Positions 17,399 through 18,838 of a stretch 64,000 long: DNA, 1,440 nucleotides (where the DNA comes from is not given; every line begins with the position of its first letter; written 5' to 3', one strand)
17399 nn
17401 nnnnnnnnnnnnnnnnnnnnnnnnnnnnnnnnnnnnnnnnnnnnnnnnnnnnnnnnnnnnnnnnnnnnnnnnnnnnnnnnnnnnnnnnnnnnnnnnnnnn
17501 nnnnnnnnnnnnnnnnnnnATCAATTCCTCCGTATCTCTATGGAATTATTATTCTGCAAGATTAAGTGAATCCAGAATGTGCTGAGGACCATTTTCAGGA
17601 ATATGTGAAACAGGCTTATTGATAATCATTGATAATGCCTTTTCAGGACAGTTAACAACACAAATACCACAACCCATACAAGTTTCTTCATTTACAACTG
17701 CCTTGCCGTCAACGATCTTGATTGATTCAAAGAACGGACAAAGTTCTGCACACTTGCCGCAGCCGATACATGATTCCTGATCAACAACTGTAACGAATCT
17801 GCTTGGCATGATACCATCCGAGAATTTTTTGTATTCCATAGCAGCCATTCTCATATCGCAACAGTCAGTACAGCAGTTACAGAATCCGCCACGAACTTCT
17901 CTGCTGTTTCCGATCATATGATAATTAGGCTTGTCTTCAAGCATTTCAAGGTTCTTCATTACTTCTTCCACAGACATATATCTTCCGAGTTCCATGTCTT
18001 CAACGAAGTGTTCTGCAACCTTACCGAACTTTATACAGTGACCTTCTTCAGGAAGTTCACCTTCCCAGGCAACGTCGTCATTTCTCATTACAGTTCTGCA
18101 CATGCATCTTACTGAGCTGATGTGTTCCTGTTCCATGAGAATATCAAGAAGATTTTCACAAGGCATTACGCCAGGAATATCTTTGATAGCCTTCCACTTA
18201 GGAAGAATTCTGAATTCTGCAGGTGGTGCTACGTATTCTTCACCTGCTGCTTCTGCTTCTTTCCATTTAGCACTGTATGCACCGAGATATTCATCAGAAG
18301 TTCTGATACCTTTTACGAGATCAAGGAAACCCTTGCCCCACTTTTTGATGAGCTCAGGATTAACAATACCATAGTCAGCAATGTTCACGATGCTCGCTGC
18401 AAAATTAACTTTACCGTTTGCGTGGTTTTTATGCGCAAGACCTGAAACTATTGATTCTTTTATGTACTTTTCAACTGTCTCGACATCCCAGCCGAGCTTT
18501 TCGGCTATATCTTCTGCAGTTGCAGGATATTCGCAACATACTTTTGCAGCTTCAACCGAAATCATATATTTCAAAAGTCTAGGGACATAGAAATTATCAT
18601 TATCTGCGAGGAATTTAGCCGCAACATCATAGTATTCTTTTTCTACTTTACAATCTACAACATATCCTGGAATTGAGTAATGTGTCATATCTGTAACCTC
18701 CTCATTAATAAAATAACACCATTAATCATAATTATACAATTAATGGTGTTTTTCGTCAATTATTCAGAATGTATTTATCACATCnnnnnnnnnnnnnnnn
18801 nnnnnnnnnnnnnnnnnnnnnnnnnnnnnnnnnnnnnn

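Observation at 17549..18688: Uncharacterised 379-aa protein with ~20 cysteines: HTH-like N-terminus, unusual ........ cluster and a C-terminal 2×[4Fe-4S] ferredoxin domain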

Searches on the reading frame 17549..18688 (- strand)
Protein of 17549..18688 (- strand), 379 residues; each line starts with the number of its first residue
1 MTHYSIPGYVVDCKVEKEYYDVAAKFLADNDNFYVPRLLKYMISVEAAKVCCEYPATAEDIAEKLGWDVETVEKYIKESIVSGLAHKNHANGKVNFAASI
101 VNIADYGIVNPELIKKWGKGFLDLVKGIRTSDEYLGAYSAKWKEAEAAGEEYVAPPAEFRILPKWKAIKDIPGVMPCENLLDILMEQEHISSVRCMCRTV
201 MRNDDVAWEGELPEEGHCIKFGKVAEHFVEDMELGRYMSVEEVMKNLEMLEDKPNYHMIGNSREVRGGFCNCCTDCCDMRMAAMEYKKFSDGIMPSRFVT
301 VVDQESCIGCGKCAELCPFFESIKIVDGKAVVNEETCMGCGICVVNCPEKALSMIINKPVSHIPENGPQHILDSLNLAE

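Call 3: search_protein_families(library=pfam, proteins=[window:17549-18688:-], max_evalue=1)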
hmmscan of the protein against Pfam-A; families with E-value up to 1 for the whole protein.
window:17549-18688:- (379 aa): 18 families
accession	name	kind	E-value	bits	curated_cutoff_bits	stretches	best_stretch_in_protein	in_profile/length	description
PF14697.11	Fer4_21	-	1.3e-12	48.1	35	3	301-354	2-59/59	4Fe-4S dicluster domain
PF00037.32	Fer4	-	1.1e-10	41.2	21.1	2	301-319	2-20/24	4Fe-4S binding domain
PF12797.12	Fer4_2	-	5.2e-09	35.9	24.5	2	300-319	3-22/22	4Fe-4S binding domain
PF12838.12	Fer4_7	-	7.7e-09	36.3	27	2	333-351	34-52/52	4Fe-4S dicluster domain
PF13237.11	Fer4_10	-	1.1e-08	35.3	25.5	1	301-348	3-53/53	4Fe-4S dicluster domain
PF12837.12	Fer4_6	-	2.1e-08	34.2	25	2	301-319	3-21/24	4Fe-4S binding domain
PF13459.11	Fer4_15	-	5.2e-06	27.5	22.4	2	301-332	2-32/66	4Fe-4S single cluster domain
PF13183.11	Fer4_8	-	4e-05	24.5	27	2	305-323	3-21/68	4Fe-4S dicluster domain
PF13187.11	Fer4_9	-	5.7e-05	23.5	27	1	307-351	2-51/52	4Fe-4S dicluster domain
PF25160.1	LdpA_Fe-S-bd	-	9.6e-05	22.5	27.6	2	330-353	21-44/49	LdpA Fe-S cluster-binding domain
PF13484.11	Fer4_16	-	0.00026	22.1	30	2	304-319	50-65/66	4Fe-4S double cluster binding domain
PF13370.11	Fer4_13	-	0.0019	19.3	24.5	2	302-318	1-17/58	4Fe-4S single cluster domain of Ferredoxin I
PF12800.12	Fer4_4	-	0.0044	17.7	24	2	305-319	2-16/17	4Fe-4S binding domain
PF04539.22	Sigma70_r3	-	0.042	14.4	25.3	1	55-78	20-43/78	Sigma-70 region 3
PF13534.11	Fer4_17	-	0.055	14.5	22.2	1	306-324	1-19/61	4Fe-4S dicluster domain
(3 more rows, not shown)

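Call 4: search_protein_families(library=ncbifam, proteins=[window:17549-18688:-], max_evalue=1)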
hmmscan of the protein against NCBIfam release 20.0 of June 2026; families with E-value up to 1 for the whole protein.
window:17549-18688:- (379 aa): 89 families (the best 25 are shown)
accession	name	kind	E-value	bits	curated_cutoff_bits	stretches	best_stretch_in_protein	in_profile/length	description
NF040770.1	hetero_SS_HdrA2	exception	7.3e-12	44.2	1100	1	298-355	570-626/777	CoB-CoM heterodisulfide reductase HdrA2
TIGR03294.1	FrhG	equivalog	5e-11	42.8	245.5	1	299-352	168-220/228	coenzyme F420 hydrogenase subunit gamma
NF005503.0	PRK07118.1-2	equivalog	1.8e-10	40.6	252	1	306-358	139-190/292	RnfABCDGE type electron transport complex subunit B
NF040864.1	HgcB_ferredoxin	equivalog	1.1e-09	38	99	2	302-353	11-62/93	mercury methylation ferredoxin HgcB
TIGR02179.1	PorD_KorD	subfamily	2.2e-09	37.3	60.05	1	300-356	20-76/78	2-oxoacid:acceptor oxidoreductase, delta subunit, pyruvate/2-ketoisovalerate family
NF007202.0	PRK09623.1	equivalog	9.8e-09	35.5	166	1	297-355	43-101/105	3-methyl-2-oxobutanoate dehydrogenase subunit delta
TIGR01944.1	rnfB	subfamily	3.9e-08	33.1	68.7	1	294-357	102-165/190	RnfABCDGE type electron transport complex subunit B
TIGR02700.1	flavo_MJ0208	hypoth_equivalog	4.6e-08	32.6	251.35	1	291-353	134-195/234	dihydromethanopterin reductase (acceptor)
NF041891.1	hdrA_Methbact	equivalog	9.8e-08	30.7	1300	1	291-355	558-621/762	ferredoxin:CoB-CoM heterodisulfide reductase subunit HdrA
NF040684.1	PorD_Arch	equivalog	1.1e-07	31.8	120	1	298-356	25-83/85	pyruvate synthase subunit PorD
NF058577.1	FdxA_fam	equivalog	1.2e-07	31.8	65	1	304-351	6-52/52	4Fe-4S ferredoxin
NF045874.1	Vhu_polyferre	exception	1.4e-07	30.6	600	1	269-354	91-176/381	F420-non-reducing hydrogenase associated-polyferredoxin VhuB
NF038196.1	ferrodoxin_EFR1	subfamily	2.6e-07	30.9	75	1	302-354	182-231/242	EFR1 family ferrodoxin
NF010367.0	PRK13795.1-2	equivalog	2.9e-07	29.3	456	1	254-349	512-581/584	hypothetical protein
NF007205.0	PRK09626.1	equivalog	3.4e-07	30.2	93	2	267-320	19-69/105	2-oxoglutarate-acceptor oxidoreductase subunit OorD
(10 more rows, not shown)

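Call 5: search_solved_structures(query=window:17549-18688:-, max_evalue=1, show_alignments=2)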
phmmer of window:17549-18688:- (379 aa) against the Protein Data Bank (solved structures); distinct sequences matched with E-value up to 1: 189 (the best 60 are shown).
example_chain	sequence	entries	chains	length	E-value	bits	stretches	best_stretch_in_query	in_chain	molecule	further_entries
9sw6_G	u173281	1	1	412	1.4e-13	53.7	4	269-361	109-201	Polyferredoxin protein MvhB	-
7zc6_B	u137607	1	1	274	1.2e-11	47.4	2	305-354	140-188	RnfB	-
9sw6_H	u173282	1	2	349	1.3e-10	43.9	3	299-354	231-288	Tungsten formylmethanofuran dehydrogenase, subunit F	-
5t5i_F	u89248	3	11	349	1.9e-10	43.4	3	300-354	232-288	Tungsten formylmethanofuran dehydrogenase subunit fwdF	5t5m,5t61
9sfi_T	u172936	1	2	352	8.1e-10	41.3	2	300-352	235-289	4Fe-4S ferredoxin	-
7bkb_K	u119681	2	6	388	1.2e-09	40.8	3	300-356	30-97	Formylmethanofuran dehydrogenase, subunit F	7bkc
9eri_B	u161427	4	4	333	6.2e-09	38.4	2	300-358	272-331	Na(+)-translocating ferredoxin:NAD(+) oxidoreductase complex subunit B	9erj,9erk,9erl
5odc_A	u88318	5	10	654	1.5e-08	37.2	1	298-354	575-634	Heterodisulfide reductase, subunit A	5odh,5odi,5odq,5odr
9sfi_O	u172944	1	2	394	2.3e-08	36.6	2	301-356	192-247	Ferredoxin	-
9mqx_B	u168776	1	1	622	3.9e-08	35.8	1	292-352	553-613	NADH:ubiquinone oxidoreductase, NADH-binding (51 kD) subunit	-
9r51_C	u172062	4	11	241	4.7e-08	35.5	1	296-353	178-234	F420-reducing [NiFe]-hydrogenase from Methanothermococcus thermolithotrophicus subunit gam | F420-reducing [NiFe]-hydrogenase from Methanothermococcus thermolit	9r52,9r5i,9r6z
8rvv_A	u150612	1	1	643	5.6e-08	35.3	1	298-353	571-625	H(2):CoB-CoM heterodisulfide,ferredoxin reductase subunit A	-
8rvu_a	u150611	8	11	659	5.8e-08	35.2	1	298-353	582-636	H(2):CoB-CoM heterodisulfide,ferredoxin reductase subunit A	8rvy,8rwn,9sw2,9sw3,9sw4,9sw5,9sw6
9bt4_G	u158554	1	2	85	1.1e-07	34.3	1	299-357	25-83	Pyruvate:Ferredoxin Oxidoreductase, subunit delta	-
3zfs_B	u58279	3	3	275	3.5e-07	32.7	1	299-349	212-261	F420-REDUCING HYDROGENASE, SUBUNIT GAMMA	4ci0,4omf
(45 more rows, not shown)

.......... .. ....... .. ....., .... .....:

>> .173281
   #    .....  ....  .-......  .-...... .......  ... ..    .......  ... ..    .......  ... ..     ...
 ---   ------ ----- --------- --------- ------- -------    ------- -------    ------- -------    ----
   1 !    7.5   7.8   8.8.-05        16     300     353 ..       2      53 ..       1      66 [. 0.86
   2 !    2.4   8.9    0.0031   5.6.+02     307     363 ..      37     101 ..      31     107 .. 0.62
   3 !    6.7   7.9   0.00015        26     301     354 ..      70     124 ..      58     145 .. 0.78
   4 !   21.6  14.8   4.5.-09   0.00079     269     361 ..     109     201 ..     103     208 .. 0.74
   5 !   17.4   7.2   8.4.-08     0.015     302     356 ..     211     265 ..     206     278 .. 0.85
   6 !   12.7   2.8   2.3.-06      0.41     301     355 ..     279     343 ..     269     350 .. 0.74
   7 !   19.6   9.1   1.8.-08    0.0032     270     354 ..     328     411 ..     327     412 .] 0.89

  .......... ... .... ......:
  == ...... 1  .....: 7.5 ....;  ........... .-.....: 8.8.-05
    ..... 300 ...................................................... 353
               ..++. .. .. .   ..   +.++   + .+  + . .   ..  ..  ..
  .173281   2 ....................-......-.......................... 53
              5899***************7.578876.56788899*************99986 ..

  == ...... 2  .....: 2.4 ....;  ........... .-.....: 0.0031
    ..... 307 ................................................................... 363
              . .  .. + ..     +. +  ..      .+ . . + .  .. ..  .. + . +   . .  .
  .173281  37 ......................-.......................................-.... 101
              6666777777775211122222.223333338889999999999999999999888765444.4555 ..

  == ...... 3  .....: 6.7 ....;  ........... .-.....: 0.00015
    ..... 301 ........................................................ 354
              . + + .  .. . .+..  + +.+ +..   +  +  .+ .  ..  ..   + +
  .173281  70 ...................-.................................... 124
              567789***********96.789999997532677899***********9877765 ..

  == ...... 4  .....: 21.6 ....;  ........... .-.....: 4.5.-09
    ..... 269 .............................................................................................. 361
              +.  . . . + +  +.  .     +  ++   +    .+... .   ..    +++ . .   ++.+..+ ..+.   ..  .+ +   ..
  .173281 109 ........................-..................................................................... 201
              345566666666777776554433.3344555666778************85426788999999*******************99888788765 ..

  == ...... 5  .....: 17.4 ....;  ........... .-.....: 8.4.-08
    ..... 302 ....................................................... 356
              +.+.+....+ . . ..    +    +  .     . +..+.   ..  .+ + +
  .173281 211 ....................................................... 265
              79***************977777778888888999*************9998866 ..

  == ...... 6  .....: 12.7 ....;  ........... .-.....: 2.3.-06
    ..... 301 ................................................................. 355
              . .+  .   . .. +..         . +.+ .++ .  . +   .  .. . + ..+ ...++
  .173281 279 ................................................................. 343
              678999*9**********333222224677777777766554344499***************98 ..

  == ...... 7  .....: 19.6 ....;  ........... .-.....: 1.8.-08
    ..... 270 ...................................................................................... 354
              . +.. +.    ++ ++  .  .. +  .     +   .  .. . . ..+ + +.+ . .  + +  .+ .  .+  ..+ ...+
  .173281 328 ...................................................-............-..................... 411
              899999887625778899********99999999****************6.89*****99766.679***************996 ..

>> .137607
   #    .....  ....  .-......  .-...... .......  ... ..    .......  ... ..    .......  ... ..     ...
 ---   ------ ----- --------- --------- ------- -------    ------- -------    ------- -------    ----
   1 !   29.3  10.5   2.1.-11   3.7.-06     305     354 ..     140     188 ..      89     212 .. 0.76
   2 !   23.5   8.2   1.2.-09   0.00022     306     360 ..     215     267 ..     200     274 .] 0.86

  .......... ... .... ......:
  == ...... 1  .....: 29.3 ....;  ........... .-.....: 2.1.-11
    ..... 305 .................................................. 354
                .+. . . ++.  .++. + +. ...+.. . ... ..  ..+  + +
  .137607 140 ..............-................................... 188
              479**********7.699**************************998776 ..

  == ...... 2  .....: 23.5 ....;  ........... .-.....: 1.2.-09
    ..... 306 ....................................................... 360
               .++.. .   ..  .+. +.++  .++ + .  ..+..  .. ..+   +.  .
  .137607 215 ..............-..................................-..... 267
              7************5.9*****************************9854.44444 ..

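Call 6: find_homologous_proteins(query=window:17549-18688:-, max_evalue=0.001)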
Query window:17549-18688:- (379 aa): 24 proteins with E <= 0.001 among 1696 candidates.
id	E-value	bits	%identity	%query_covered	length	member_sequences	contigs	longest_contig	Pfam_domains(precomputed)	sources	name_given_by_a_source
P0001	3.0e-259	877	99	100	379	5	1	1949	PF14697.12,PF12797.13,PF12837.13,PF00037.33,PF12838.13,PF13459.12,PF13237.12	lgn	-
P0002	1.2e-158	546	64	100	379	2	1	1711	PF14697.12,PF12797.13,PF00037.33,PF12838.13,PF13183.12,PF13187.12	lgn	-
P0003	9.5e-153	527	61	100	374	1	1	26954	PF14697.12,PF12797.13,PF12837.13,PF00037.33,PF12838.13,PF25160.2,PF13237.12,PF13187.12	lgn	-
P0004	8.8e-151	520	59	100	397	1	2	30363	PF14697.12,PF12797.13,PF12837.13,PF00037.33,PF12838.13,PF25160.2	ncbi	-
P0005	2.6e-149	515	60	100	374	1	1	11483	PF14697.12,PF12837.13,PF00037.33,PF13187.12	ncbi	-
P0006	5.9e-143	495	57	100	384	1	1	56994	PF14697.12,PF12837.13,PF00037.33,PF12838.13,PF13459.12,PF13237.12,PF13187.12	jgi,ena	-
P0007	1.9e-98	348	47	96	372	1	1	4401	PF14697.12,PF12837.13,PF00037.33,PF12838.13,PF13237.12,PF13187.12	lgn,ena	-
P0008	2.9e-93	331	45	96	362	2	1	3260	PF14697.12,PF12837.13,PF00037.33,PF12838.13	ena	-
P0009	1.2e-92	329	45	96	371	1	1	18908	PF14697.12,PF12797.13,PF12837.13,PF00037.33,PF12838.13,PF13237.12,PF13187.12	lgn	-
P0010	4.4e-82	294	46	85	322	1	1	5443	PF14697.12,PF12837.13,PF00037.33,PF12838.13,PF13237.12,PF13187.12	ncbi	ncbi:MAG: 4Fe-4S dicluster domain-containing protein, partial [Candidatus Atribacteria bacterium]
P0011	8.2e-79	283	51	71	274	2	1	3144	PF14697.12,PF12797.13,PF12837.13,PF00037.33,PF12838.13,PF13237.12,PF13187.12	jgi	jgi:NAD-dependent dihydropyrimidine dehydrogenase PreA subunit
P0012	3.6e-70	255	39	95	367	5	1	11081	PF14697.12,PF12837.13,PF00037.33,PF12838.13,PF13237.12,PF13187.12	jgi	-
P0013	3.4e-60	222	36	92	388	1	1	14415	PF14697.12,PF00037.33,PF13237.12,PF13187.12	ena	-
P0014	1.2e-43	168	31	93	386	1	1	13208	PF14697.12,PF12837.13,PF00037.33,PF12838.13,PF13237.12,PF13183.12,PF12800.13,PF13187.12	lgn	-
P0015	6.7e-39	152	29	93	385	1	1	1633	PF12837.13,PF00037.33,PF12838.13,PF13237.12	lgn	-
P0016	8.9e-37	145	31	93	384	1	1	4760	PF14697.12,PF12797.13,PF12837.13,PF00037.33,PF12838.13,PF13237.12,PF12800.13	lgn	-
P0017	6.4e-15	73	26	81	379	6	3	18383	PF14697.12,PF12797.13,PF12837.13,PF00037.33,PF12838.13,PF13237.12,PF13187.12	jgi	jgi:formate hydrogenlyase subunit 6/NADH:ubiquinone oxidoreductase subunit I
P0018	4.5e-14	70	30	48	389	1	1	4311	PF14697.12,PF12797.13,PF12837.13,PF00037.33,PF12838.13,PF13237.12,PF13187.12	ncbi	ncbi:MAG: 4Fe-4S binding protein [Candidatus Thorarchaeota archaeon]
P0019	2.2e-12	65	32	27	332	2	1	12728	PF14697.12,PF12837.13,PF12798.13,PF13484.12,PF12838.13,PF13534.12,PF12800.13,PF12797.13,PF04060.19,PF00037.33,PF25160.2,PF13237.12,PF13183.12,PF13187.12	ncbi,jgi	-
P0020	1.1e-8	53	46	15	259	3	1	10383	PF14697.12,PF12797.13,PF04060.19,PF12837.13,PF00037.33,PF12838.13,PF13237.12,PF13187.12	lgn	-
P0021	6.2e-8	50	38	18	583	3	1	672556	PF14697.12,PF17179.10,PF12837.13,PF13746.12,PF12798.13,PF13484.12,PF12838.13,PF13534.12,PF12800.13,PF12797.13,PF00037.33,PF25160.2,PF13237.12,PF13183.12,PF13370.12,PF13187.12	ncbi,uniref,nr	ncbi:energy-converting hydrogenase B subunit K [Methanococcus voltae PS]|uniref:Energy-converting hy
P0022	4.0e-5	41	47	15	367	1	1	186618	PF14697.12,PF12797.13,PF12837.13,PF00037.33,PF01180.28,PF12838.13,PF25160.2,PF13237.12,PF13187.12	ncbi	-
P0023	6.6e-5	40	46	13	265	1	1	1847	PF14697.12,PF12797.13,PF04060.19,PF12837.13,PF00037.33,PF12798.13,PF12838.13,PF25160.2,PF13237.12,PF13187.12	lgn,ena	-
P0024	4.8e-4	37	35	18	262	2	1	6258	PF14697.12,PF12797.13,PF04060.19,PF12837.13,PF00037.33,PF13484.12,PF12838.13,PF25160.2,PF13237.12,PF13187.12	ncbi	-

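Call 10: find_encoding_contigs(protein=P0006, flank=8000, max_places=2)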
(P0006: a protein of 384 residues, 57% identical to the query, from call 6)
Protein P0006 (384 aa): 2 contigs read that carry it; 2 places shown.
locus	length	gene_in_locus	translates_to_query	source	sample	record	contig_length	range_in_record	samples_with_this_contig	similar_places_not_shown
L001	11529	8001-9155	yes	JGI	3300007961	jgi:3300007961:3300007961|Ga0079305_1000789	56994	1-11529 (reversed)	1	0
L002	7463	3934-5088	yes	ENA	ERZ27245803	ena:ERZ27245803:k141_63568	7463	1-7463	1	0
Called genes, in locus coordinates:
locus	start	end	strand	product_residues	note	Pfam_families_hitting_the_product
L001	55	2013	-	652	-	PF00009:GTP_EFTU, PF01926:MMR_HSR1 (weak), PF22042:EF-G_D2, PF03144:GTP_EFTU_D2, PF14492:EFG_III, PF16658:RF3_C (weak), PF03764:EFG_IV, PF00679:EFG_C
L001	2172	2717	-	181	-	-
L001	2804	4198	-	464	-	PF01336:tRNA_anti-codon, PF00152:tRNA-synt_2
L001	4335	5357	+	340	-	-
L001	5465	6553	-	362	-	PF00465:Fe-ADH, PF13685:Fe-ADH_2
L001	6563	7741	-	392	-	PF00155:Aminotran_1_2, PF01041:DegT_DnrJ_EryC1 (weak)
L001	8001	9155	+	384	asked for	PF12837:Fer4_6 (faint), PF12838:Fer4_7 (weak), PF13187:Fer4_9 (weak), PF13237:Fer4_10 (weak), PF13459:Fer4_15 (faint), PF14697:Fer4_21, PF00037:Fer4 (weak)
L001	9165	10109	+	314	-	PF00142:Fer4_NifH (weak), PF01656:CbiA, PF02374:ArsA_ATPase (weak), PF06564:CBP_BcsQ (faint), PF10609:ParA, PF13614:AAA_31 (weak)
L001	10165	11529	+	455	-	?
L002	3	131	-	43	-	?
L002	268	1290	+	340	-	-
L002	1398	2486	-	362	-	PF00465:Fe-ADH, PF13685:Fe-ADH_2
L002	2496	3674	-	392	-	PF00155:Aminotran_1_2, PF01041:DegT_DnrJ_EryC1 (weak)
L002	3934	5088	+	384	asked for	PF12837:Fer4_6 (faint), PF12838:Fer4_7 (weak), PF13187:Fer4_9 (weak), PF13237:Fer4_10 (weak), PF13459:Fer4_15 (faint), PF14697:Fer4_21, PF00037:Fer4 (weak)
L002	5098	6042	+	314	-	PF00142:Fer4_NifH (weak), PF01656:CbiA, PF02374:ArsA_ATPase (weak), PF06564:CBP_BcsQ (faint), PF10609:ParA, PF13614:AAA_31 (weak)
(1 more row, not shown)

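Call 11: find_encoding_contigs(protein=P0004, flank=8000, max_places=2)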
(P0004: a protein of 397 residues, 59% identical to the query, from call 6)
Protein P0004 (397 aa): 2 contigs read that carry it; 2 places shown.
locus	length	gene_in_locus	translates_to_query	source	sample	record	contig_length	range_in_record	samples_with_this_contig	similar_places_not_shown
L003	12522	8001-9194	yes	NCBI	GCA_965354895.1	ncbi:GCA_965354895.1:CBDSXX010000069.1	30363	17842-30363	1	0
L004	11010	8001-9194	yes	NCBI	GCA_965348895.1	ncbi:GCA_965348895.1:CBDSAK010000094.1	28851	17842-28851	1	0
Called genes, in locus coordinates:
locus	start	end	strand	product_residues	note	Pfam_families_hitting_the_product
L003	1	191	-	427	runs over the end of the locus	PF00815:Histidinol_dh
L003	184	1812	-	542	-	PF13393:tRNA-synt_His, PF01634:HisG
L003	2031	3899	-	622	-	PF13522:GATase_6, PF13537:GATase_7, PF01380:SIS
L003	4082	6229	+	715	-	-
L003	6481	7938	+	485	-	PF01235:Na_Ala_symp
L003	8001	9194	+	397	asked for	PF14697:Fer4_21 (faint), PF12797:Fer4_2 (faint), PF12837:Fer4_6 (faint), PF25160:LdpA_Fe-S-bd (faint), PF00037:Fer4 (weak), PF12838:Fer4_7 (weak)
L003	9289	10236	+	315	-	PF06564:CBP_BcsQ (faint), PF00142:Fer4_NifH (weak), PF01656:CbiA, PF02374:ArsA_ATPase (weak), PF10609:ParA, PF13614:AAA_31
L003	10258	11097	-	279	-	-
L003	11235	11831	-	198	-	PF05738:Cna_B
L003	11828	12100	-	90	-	-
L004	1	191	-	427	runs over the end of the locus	PF00815:Histidinol_dh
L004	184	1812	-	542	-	PF13393:tRNA-synt_His, PF01634:HisG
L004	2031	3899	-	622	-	PF13522:GATase_6, PF13537:GATase_7, PF01380:SIS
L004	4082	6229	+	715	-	-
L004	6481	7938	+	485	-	PF01235:Na_Ala_symp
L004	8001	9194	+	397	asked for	PF14697:Fer4_21 (faint), PF12797:Fer4_2 (faint), PF12837:Fer4_6 (faint), PF25160:LdpA_Fe-S-bd (faint), PF00037:Fer4 (weak), PF12838:Fer4_7 (weak)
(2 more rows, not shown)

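Call 12: find_encoding_contigs(protein=P0012, flank=8000, max_places=1)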
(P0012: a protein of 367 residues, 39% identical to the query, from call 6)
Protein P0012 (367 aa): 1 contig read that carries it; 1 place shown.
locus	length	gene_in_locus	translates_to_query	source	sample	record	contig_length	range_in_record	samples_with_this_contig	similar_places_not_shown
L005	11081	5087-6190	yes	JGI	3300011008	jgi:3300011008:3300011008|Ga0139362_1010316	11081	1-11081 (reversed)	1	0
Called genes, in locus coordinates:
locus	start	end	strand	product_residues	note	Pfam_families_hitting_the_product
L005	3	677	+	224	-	?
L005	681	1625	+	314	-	PF02492:cobW (faint), PF21537:DUF1980_C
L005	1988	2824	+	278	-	PF00753:Lactamase_B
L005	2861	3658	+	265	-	PF00497:SBP_bac_3, PF12974:Phosphonate-bd (weak)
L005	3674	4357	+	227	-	PF00528:BPD_transp_1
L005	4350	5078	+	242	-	PF02463:SMC_N (weak), PF00005:ABC_tran, PF13166:AAA_13 (faint), PF13304:AAA_21 (faint)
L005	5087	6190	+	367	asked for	PF12837:Fer4_6 (faint), PF00037:Fer4, PF12838:Fer4_7 (weak), PF13187:Fer4_9 (weak), PF13237:Fer4_10, PF14697:Fer4_21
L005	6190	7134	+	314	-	PF01583:APS_kinase (faint), PF01656:CbiA, PF02374:ArsA_ATPase (weak), PF10609:ParA (weak), PF13614:AAA_31 (weak)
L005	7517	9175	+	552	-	PF00749:tRNA-synt_1c, PF19269:Anticodon_2 (weak)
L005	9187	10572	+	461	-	PF01225:Mur_ligase, PF21799:MurD-like_N (weak), PF08245:Mur_ligase_M, PF02875:Mur_ligase_C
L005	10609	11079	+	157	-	?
